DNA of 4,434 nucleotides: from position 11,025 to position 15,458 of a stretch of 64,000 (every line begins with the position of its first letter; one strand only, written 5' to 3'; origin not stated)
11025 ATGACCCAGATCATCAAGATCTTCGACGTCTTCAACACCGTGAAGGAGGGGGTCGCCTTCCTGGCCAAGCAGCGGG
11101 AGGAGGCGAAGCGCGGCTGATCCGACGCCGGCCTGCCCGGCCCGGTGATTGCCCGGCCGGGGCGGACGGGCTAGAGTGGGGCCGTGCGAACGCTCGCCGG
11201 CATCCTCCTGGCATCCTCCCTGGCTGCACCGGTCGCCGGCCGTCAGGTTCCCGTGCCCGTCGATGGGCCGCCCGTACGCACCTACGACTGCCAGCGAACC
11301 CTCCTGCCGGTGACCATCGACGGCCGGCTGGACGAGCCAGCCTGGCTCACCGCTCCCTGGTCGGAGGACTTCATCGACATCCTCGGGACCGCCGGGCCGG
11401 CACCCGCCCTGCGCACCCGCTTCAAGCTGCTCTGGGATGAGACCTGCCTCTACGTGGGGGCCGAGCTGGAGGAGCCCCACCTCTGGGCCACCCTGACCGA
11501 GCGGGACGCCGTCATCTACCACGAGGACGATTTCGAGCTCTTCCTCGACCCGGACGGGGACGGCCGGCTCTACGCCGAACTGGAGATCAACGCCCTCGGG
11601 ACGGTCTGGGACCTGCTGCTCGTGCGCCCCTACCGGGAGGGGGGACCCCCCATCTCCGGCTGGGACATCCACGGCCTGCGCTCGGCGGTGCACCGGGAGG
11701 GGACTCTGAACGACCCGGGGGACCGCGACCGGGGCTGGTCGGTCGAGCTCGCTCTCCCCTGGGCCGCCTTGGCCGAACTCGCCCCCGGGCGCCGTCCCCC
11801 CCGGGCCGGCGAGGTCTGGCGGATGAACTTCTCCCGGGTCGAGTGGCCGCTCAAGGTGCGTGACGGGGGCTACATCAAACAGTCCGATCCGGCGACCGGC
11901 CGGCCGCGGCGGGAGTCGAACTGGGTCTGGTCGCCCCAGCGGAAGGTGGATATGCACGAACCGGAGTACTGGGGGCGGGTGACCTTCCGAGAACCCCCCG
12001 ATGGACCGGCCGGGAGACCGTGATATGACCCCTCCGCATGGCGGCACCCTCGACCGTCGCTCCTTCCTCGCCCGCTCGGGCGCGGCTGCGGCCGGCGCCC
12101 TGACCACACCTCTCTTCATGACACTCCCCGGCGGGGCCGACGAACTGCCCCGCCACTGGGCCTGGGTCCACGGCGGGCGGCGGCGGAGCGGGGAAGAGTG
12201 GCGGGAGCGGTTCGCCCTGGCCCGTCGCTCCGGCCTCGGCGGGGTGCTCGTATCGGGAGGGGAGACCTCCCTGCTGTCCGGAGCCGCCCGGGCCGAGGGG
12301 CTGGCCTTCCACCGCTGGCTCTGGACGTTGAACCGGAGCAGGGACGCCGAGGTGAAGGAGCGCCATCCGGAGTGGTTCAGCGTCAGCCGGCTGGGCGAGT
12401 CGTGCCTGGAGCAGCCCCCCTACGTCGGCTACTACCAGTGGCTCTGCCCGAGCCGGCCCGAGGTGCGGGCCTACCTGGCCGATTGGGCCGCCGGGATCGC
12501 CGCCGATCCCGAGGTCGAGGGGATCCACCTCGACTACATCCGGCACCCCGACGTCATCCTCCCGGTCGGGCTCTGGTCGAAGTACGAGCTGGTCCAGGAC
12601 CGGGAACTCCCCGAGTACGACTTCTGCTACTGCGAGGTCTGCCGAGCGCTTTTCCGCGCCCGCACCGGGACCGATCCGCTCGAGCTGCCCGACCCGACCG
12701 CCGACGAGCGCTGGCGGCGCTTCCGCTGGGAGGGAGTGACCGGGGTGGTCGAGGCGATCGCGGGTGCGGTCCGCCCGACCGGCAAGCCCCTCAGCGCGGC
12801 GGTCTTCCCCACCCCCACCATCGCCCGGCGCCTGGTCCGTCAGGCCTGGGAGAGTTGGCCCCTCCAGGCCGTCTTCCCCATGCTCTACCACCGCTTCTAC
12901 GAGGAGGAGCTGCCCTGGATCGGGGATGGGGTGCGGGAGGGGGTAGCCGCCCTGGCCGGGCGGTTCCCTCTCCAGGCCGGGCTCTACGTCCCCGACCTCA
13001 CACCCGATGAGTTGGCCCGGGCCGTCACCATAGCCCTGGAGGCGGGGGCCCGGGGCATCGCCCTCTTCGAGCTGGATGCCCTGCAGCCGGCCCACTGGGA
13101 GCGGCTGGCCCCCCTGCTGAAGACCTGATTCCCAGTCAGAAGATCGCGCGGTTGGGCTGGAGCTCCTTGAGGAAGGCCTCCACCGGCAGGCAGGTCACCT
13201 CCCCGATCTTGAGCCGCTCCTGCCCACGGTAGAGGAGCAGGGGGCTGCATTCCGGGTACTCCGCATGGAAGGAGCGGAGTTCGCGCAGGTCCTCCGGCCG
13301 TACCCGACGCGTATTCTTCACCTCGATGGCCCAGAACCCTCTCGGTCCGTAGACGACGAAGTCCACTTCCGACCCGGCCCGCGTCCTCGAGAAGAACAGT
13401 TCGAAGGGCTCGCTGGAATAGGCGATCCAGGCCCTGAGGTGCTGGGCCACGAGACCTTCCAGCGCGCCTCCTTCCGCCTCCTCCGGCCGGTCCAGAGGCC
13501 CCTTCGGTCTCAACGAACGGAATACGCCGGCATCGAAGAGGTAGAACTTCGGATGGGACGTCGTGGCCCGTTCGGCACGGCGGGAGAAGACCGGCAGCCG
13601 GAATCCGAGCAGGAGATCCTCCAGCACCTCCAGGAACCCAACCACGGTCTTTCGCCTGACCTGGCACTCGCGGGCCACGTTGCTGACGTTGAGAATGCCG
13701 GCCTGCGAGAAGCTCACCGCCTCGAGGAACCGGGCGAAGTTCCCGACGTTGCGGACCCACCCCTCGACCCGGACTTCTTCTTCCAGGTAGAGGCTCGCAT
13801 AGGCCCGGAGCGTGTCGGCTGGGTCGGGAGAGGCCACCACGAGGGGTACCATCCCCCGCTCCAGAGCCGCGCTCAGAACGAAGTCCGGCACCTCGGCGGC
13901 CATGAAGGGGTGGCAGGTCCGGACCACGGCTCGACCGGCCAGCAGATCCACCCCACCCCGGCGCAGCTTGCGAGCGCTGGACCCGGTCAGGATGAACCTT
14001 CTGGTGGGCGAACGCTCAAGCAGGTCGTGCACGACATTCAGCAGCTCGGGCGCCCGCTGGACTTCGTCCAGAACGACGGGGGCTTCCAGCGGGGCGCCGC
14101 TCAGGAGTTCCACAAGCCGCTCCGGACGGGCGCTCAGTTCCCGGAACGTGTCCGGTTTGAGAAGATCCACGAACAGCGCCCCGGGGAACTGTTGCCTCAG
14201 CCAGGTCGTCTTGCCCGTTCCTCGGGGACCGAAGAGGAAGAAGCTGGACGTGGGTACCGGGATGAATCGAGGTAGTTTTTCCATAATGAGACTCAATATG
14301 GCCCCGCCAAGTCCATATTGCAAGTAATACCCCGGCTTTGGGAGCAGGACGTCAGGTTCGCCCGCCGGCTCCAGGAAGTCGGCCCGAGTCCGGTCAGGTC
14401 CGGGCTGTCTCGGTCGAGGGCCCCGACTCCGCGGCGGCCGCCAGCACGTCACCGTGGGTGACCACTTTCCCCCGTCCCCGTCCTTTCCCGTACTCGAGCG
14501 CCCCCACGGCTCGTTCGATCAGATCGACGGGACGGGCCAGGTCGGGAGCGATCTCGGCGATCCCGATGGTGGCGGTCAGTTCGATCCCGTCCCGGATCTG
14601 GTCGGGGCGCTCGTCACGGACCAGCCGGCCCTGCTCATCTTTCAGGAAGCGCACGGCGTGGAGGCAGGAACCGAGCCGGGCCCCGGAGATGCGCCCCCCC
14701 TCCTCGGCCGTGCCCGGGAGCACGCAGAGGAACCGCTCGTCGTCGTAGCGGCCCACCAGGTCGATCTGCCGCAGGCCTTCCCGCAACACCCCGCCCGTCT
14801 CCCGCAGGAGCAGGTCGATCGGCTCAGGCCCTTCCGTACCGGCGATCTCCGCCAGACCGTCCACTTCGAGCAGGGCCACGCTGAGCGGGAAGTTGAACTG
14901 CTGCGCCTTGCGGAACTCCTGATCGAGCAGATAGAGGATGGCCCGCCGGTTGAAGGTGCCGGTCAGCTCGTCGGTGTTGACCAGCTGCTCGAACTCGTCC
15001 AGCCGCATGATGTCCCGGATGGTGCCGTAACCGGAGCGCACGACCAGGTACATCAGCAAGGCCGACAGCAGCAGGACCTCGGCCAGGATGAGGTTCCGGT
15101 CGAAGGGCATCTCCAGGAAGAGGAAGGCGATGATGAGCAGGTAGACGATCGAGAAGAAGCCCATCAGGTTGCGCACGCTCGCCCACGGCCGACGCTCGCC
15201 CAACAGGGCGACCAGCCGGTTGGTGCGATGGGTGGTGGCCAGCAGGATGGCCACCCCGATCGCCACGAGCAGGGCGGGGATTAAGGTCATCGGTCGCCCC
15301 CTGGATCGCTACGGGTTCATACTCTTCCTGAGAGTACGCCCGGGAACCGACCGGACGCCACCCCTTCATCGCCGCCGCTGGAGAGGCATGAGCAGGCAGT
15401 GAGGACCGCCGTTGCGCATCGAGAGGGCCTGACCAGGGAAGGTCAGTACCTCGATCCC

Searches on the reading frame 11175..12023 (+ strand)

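Call 52: search_protein_families(library=pfam, proteins=[window:11175-12023:+], max_evalue=0.0001)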
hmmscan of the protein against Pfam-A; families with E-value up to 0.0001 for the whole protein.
window:11175-12023:+ (282 aa): 1 family
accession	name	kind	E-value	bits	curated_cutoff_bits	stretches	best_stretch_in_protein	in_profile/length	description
PF06452.16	CBM9_1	-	5.1e-12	46.5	23.4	1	48-130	1-78/185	Carbohydrate family 9 binding domain-like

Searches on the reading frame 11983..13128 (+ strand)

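Call 52: search_protein_families(library=pfam, proteins=[window:11983-13128:+], max_evalue=0.0001)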
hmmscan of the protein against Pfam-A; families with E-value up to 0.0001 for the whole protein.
window:11983-13128:+ (381 aa): 1 family
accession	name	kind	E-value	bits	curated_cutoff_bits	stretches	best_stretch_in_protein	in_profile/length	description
PF02638.21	GHL10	-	2e-06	27.6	27.9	0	102-184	79-161/311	Glycosyl hydrolase-like 10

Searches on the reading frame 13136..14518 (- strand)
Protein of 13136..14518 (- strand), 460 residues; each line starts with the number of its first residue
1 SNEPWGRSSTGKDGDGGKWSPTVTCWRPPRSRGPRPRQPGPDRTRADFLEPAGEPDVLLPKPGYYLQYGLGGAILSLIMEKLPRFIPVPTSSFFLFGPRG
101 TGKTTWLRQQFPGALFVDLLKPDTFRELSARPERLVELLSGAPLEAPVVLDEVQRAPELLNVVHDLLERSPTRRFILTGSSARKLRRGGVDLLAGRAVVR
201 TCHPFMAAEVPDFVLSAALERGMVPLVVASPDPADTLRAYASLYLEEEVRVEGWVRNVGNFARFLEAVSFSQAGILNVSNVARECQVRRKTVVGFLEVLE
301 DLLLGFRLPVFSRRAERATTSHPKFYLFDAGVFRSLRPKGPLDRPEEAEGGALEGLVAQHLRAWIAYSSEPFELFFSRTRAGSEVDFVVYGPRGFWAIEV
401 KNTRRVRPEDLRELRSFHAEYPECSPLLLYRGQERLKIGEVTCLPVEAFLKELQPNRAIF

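Call 52: search_protein_families(library=pfam, proteins=[window:13136-14518:-], max_evalue=0.0001)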
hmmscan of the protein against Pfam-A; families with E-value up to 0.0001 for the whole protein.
window:13136-14518:- (460 aa): 2 families
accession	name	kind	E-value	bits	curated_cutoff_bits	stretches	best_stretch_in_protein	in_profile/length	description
PF13635.12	DUF4143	-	4.3e-28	98.5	28.1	1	248-402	3-159/160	Domain of unknown function (DUF4143)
PF13173.12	AAA_14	-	1.3e-18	67.7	27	1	93-209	5-127/129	AAA domain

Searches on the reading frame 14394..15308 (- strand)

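Call 52: search_protein_families(library=pfam, proteins=[window:14394-15308:-], max_evalue=0.0001)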
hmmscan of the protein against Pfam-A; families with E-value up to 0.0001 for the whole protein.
window:14394-15308:- (304 aa): 1 family
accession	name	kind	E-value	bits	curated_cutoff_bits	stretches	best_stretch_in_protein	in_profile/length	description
PF00990.26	GGDEF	-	3.7e-17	63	23.8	1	111-280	2-160/161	Diguanylate cyclase, GGDEF domain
